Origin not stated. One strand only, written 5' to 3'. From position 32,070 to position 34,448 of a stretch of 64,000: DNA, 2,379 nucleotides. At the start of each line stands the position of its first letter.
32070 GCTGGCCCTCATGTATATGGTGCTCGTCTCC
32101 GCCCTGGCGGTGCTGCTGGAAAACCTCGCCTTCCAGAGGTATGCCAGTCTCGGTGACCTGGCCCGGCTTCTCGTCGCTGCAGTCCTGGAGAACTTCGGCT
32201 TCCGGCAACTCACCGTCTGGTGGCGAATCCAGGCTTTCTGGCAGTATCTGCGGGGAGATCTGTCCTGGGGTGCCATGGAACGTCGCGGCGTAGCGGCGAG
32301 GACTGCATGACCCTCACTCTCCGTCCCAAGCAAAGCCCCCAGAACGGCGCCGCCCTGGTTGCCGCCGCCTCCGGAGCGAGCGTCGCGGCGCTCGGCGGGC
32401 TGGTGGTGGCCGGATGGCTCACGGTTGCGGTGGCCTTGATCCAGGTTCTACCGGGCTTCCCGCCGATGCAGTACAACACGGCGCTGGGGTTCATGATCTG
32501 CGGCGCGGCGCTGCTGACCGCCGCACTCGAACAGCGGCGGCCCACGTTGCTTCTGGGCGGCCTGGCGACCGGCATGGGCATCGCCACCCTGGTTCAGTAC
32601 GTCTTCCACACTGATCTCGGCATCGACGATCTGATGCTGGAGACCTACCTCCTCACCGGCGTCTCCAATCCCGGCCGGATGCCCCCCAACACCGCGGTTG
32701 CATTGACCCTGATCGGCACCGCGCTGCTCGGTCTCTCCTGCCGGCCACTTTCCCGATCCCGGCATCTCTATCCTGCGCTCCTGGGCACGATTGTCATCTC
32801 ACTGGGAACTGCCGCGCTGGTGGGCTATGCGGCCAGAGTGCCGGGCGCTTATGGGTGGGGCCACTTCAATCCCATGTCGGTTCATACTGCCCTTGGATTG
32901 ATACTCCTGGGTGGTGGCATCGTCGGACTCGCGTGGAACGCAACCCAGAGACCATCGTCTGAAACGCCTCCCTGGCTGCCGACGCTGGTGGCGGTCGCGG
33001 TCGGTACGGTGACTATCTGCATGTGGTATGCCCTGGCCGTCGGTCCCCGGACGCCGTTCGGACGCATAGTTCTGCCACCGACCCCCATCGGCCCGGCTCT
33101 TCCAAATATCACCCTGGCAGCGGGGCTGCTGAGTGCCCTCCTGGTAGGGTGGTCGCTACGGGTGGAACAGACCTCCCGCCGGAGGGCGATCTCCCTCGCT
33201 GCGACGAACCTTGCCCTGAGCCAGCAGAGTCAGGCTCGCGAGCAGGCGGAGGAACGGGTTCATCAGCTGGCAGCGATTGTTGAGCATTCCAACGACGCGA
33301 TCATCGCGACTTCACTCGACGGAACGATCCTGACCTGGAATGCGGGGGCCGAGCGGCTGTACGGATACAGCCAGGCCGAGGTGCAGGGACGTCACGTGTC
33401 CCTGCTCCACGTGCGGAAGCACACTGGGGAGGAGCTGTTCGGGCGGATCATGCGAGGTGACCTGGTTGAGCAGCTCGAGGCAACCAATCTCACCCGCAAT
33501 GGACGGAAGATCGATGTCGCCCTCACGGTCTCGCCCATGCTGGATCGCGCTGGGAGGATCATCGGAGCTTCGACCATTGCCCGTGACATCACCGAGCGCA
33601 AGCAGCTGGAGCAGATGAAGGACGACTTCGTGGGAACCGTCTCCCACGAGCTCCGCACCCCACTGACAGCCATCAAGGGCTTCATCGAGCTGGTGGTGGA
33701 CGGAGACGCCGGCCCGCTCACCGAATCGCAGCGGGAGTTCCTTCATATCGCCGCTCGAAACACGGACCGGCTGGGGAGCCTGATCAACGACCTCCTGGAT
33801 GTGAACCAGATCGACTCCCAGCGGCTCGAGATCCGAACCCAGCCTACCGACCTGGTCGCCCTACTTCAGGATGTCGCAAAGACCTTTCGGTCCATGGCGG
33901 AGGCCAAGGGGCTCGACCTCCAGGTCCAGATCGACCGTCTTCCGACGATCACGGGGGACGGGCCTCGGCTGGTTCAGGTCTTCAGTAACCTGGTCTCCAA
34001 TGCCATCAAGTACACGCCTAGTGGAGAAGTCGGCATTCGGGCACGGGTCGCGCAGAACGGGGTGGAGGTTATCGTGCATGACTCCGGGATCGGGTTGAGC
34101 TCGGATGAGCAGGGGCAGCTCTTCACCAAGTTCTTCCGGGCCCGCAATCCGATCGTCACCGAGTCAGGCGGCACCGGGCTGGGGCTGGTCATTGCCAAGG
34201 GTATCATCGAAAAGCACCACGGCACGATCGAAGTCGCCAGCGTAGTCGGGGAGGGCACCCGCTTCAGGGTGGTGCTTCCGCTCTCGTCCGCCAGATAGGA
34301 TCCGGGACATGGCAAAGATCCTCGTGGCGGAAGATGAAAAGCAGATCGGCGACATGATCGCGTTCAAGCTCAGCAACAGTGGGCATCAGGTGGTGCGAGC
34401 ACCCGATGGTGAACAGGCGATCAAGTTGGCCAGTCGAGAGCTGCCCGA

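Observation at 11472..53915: A family of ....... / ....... heptamer-octamer arrays, mostly in inverted pairs, at six or more gene boundaries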

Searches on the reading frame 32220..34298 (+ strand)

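Call 55: search_protein_families(library=pfam, proteins=[window:32220-34298:+], max_evalue=0.00001)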
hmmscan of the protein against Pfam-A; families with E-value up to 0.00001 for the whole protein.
window:32220-34298:+ (692 aa): 5 families
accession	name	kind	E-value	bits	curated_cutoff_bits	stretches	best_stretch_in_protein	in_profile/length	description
PF02518.31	HATPase_c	-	2.5e-27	95.9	26.4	1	579-689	1-110/111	Histidine kinase-, DNA gyrase B-, and HSP90-like ATPase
PF00512.31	HisKA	-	2.2e-21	76.1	26.9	1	466-533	1-65/66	His Kinase A (phospho-acceptor) domain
PF00989.32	PAS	-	8.2e-16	58.5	22.6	1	349-457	2-113/113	PAS fold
PF08448.16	PAS_4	-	1e-14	55.1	23.1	1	354-462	1-110/110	PAS fold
PF13426.13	PAS_9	-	6.7e-14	52.4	27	1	359-459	2-103/103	PAS domain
